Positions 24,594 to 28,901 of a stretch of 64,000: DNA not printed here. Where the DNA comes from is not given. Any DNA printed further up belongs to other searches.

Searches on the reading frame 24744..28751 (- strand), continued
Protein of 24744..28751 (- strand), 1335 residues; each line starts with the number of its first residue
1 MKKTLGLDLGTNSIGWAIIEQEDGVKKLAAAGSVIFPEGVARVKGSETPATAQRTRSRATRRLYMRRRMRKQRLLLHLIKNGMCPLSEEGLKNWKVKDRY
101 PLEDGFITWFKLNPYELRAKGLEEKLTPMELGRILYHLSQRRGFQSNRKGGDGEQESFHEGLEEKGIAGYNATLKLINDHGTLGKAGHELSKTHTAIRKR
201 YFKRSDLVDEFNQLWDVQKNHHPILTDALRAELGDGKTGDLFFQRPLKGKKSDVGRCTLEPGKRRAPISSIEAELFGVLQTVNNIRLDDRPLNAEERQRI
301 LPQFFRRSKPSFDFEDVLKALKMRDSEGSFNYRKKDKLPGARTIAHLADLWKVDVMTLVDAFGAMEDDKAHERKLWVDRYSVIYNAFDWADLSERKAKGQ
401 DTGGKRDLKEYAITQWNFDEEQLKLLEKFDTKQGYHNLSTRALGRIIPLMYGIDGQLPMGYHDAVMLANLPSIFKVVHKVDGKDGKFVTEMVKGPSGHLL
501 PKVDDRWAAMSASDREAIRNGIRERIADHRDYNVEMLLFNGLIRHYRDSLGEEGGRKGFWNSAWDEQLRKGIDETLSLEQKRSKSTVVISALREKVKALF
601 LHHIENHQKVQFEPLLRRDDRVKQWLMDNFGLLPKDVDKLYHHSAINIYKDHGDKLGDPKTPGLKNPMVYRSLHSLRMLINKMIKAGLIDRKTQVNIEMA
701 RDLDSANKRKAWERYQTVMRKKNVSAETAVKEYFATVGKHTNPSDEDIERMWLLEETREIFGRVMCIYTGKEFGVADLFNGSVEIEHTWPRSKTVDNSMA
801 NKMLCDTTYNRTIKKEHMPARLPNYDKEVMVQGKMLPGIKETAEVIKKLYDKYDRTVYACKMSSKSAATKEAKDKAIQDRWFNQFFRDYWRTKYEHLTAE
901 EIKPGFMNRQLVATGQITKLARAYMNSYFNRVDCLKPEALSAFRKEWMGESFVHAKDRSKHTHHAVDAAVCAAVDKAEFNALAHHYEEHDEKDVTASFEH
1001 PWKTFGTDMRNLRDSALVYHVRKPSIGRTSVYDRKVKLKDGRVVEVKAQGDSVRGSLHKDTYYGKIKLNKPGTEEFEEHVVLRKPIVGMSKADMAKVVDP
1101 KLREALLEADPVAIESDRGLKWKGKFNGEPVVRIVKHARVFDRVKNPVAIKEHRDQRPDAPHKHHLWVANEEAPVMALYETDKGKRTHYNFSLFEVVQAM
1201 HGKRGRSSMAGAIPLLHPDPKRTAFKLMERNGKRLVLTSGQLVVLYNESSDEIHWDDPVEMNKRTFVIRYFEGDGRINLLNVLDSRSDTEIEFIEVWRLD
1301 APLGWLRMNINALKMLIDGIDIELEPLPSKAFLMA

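Call 26: find_encoding_contigs(protein=P0020, flank=6000, max_places=2)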
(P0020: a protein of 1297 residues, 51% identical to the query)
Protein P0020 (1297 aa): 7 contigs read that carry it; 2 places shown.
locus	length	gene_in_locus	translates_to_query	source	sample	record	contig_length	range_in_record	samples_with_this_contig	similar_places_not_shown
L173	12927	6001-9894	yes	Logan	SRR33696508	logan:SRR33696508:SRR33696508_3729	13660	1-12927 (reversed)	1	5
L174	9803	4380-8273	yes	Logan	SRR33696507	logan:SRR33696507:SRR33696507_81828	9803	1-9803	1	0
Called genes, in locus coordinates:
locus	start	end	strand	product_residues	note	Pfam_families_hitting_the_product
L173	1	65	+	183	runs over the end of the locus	-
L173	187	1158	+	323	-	PF01551:Peptidase_M23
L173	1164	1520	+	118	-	PF00376:MerR, PF13411:MerR_1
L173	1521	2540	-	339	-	PF01370:Epimerase, PF04321:RmlD_sub_bind, PF01073:3Beta_HSD, PF16363:GDP_Man_Dehyd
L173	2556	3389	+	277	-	PF00905:Transpeptidase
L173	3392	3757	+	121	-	PF01035:DNA_binding_1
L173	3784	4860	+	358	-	PF01883:FeS_assembly_P, PF00142:Fer4_NifH (faint), PF01656:CbiA, PF02374:ArsA_ATPase (faint), PF09140:MipZ (weak), PF10609:ParA, PF13614:AAA_31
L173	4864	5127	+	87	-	PF01106:NifU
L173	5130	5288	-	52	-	-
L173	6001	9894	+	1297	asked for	PF18470:Cas9_a (weak), PF13395:HNH_4, PF18541:RuvC_III (weak)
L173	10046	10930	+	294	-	PF01867:Cas_Cas1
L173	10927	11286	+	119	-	PF09827:CRISPR_Cas2, PF20803:PaaX_M (weak)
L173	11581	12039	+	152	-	PF02586:SRAP (weak)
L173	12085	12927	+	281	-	?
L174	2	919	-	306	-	?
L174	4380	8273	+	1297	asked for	PF18470:Cas9_a (weak), PF13395:HNH_4, PF18541:RuvC_III (weak)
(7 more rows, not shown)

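Call 27: find_encoding_contigs(protein=P0034, flank=6000, max_places=2)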
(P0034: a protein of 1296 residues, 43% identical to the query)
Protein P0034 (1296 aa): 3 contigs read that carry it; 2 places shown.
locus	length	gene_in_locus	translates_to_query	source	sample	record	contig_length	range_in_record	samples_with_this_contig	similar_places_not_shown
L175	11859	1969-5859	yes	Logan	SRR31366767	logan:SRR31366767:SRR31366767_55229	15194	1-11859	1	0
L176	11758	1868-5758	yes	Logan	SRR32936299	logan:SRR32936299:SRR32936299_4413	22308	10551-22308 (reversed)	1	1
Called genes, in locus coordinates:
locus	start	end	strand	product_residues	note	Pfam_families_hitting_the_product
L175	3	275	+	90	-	?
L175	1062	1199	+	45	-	-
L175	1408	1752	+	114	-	-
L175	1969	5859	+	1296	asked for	PF18470:Cas9_a (weak), PF13395:HNH_4, PF18541:RuvC_III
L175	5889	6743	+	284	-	PF01867:Cas_Cas1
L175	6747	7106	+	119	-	PF09827:CRISPR_Cas2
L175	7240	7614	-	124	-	-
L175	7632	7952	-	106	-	-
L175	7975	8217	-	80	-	PF00196:GerE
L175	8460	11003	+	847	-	-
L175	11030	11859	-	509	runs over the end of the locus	PF17164:DUF5122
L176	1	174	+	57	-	?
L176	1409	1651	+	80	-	-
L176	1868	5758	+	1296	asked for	PF18470:Cas9_a (weak), PF13395:HNH_4, PF18541:RuvC_III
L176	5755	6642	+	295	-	PF01867:Cas_Cas1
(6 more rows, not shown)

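Call 28: find_encoding_contigs(protein=P0035, flank=6000, max_places=2)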
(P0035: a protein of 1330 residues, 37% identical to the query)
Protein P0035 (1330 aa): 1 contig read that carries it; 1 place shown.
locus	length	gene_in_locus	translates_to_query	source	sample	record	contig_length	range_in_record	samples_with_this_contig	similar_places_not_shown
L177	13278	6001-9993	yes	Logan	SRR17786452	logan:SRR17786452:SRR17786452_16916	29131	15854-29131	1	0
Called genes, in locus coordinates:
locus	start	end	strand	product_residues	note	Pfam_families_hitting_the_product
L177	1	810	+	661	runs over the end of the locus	-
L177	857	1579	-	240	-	-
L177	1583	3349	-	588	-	PF03781:FGE-sulfatase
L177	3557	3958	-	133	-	-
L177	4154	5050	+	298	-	PF01223:Endonuclease_NS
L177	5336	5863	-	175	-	PF08797:HIRAN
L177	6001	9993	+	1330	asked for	PF18470:Cas9_a, PF13395:HNH_4, PF18541:RuvC_III (weak)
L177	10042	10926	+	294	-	PF01867:Cas_Cas1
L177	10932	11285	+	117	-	PF09827:CRISPR_Cas2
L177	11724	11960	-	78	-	PF13560:HTH_31, PF12844:HTH_19 (weak)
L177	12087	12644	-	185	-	-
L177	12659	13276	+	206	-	?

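Call 44: search_solved_structures(query=window:24744-28751:-, max_evalue=0.001)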
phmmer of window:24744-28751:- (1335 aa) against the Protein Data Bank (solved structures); distinct sequences matched with E-value up to 0.001: 30.
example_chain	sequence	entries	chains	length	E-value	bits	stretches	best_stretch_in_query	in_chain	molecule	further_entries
8ja0_A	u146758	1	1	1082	1.1e-33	119.3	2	4-325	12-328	CRISPR-associated endonuclease Cas9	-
6kc8_A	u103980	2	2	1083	1.1e-33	119.3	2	4-325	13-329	CRISPR-associated endonuclease Cas9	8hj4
6jdq_A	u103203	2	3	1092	1.2e-33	119.1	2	4-325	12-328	CRISPR-associated endonuclease Cas9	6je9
9ar4_A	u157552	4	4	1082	1.9e-32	115.2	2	1-326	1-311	CRISPR-associated endonuclease Cas9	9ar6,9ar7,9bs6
6jdv_A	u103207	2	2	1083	2.4e-32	114.9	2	4-325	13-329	CRISPR-associated endonuclease Cas9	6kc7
6je3_A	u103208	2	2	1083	9e-32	112.9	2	4-325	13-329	CRISPR-associated endonuclease Cas9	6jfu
6je4_A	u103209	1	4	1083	2.7e-31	111.3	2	4-325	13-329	CRISPR-associated endonuclease Cas9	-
8jtj_A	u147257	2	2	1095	5.5e-28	100.4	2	2-323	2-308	CRISPR-associated endonuclease Cas9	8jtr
8uzb_A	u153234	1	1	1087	1e-27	99.5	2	2-322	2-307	CRISPR-associated endonuclease Cas9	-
8uza_A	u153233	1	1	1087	2.9e-27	98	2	2-322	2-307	CRISPR-associated endonuclease Cas9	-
8x5v_A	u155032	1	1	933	1.3e-24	89.2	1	2-354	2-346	BlCas9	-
8hnt_A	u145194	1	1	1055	4e-22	81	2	4-326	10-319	CRISPR-associated endonuclease Cas9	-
8hnw_A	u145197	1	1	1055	9e-21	76.5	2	4-326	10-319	CRISPR-associated endonuclease Cas9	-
8hnv_A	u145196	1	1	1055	1.4e-19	72.6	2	4-326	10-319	CRISPR-associated endonuclease Cas9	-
21dz_A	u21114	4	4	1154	1.1e-16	63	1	4-151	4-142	CRISPR-associated endonuclease Cas9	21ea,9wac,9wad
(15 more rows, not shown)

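Call 46: list_cluster_members(proteins=[P0001])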
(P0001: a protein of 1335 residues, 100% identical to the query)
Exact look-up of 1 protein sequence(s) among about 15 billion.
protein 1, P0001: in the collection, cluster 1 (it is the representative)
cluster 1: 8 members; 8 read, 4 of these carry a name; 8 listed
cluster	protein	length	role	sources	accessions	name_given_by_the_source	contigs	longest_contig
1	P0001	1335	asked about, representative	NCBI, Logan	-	-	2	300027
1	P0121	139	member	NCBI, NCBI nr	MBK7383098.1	MAG: hypothetical protein IPI81_07135 [Flavobacteriales bacterium] | hypothetical protein [Flavobacteriales bacterium]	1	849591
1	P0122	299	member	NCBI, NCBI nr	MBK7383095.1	MAG: hypothetical protein IPI81_07120 [Flavobacteriales bacterium] | hypothetical protein [Flavobacteriales bacterium]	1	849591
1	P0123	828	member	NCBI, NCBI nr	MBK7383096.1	MAG: hypothetical protein IPI81_07125 [Flavobacteriales bacterium] | hypothetical protein [Flavobacteriales bacterium]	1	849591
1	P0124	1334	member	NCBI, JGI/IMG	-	CRISPR-associated endonuclease Csn1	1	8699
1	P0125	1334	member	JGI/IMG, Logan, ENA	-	-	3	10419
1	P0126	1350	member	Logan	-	-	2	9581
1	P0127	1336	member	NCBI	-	-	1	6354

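Call 64: find_encoding_contigs(protein=P0022, flank=6000, max_places=1)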
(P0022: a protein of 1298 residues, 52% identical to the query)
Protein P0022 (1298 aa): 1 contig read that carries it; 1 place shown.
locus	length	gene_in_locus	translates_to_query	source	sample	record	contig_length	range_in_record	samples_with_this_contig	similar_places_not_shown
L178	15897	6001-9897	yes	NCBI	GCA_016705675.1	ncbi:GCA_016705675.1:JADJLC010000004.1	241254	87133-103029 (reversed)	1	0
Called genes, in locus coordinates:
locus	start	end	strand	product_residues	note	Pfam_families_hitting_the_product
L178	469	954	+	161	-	PF19569:START_2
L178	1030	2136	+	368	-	PF03739:LptF_LptG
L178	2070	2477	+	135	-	PF03739:LptF_LptG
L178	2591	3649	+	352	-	PF13579:Glyco_trans_4_4 (weak), PF13439:Glyco_transf_4, PF00534:Glycos_transf_1, PF13692:Glyco_trans_1_4, PF13524:Glyco_trans_1_2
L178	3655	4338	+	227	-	PF13439:Glyco_transf_4 (faint)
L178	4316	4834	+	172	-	PF13692:Glyco_trans_1_4, PF00534:Glycos_transf_1, PF13524:Glyco_trans_1_2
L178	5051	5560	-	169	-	PF08797:HIRAN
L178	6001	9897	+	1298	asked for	PF13395:HNH_4, PF18541:RuvC_III (weak)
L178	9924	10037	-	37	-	PF01934:HepT-like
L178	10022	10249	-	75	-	-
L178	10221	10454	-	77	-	PF01909:NTP_transf_2 (weak), PF18765:Polbeta (weak)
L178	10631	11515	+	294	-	PF01867:Cas_Cas1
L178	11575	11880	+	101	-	PF09827:CRISPR_Cas2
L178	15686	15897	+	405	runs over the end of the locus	PF00926:DHBP_synthase, PF00925:GTP_cyclohydro2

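Call 65: find_encoding_contigs(protein=P0031, flank=6000, max_places=1)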
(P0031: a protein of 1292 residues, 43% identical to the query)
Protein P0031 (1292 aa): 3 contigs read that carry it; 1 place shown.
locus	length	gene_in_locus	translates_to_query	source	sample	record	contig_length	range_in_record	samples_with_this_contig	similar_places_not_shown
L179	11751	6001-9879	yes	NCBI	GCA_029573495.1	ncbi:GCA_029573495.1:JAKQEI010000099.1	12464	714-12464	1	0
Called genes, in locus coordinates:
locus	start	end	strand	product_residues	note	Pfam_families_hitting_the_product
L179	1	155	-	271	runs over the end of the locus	PF00142:Fer4_NifH (faint), PF01656:CbiA, PF02374:ArsA_ATPase (weak), PF06564:CBP_BcsQ, PF09140:MipZ, PF10609:ParA (weak), PF13614:AAA_31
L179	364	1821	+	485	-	PF18990:DUF5723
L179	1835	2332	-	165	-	PF25056:DUF7793 (weak)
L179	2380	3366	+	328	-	PF03372:Exo_endo_phos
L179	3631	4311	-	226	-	-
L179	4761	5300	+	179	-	PF13443:HTH_26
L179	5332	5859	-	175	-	PF08797:HIRAN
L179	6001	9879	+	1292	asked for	PF18470:Cas9_a (weak), PF13395:HNH_4, PF18541:RuvC_III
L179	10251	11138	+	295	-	PF01867:Cas_Cas1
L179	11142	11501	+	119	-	PF09827:CRISPR_Cas2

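Call 66: find_encoding_contigs(protein=P0032, flank=6000, max_places=1)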
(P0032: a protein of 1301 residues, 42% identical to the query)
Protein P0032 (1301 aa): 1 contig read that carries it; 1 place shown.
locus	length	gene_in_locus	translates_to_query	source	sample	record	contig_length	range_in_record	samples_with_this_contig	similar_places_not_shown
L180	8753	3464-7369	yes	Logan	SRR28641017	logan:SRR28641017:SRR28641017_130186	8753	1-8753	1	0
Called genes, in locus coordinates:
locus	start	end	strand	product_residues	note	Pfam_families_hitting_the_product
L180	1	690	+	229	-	?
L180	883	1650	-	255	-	PF00041:fn3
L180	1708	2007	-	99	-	-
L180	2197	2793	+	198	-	-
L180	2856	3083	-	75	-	-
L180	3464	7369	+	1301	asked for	PF13395:HNH_4, PF18541:RuvC_III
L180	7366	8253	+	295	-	PF01867:Cas_Cas1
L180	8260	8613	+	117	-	PF09827:CRISPR_Cas2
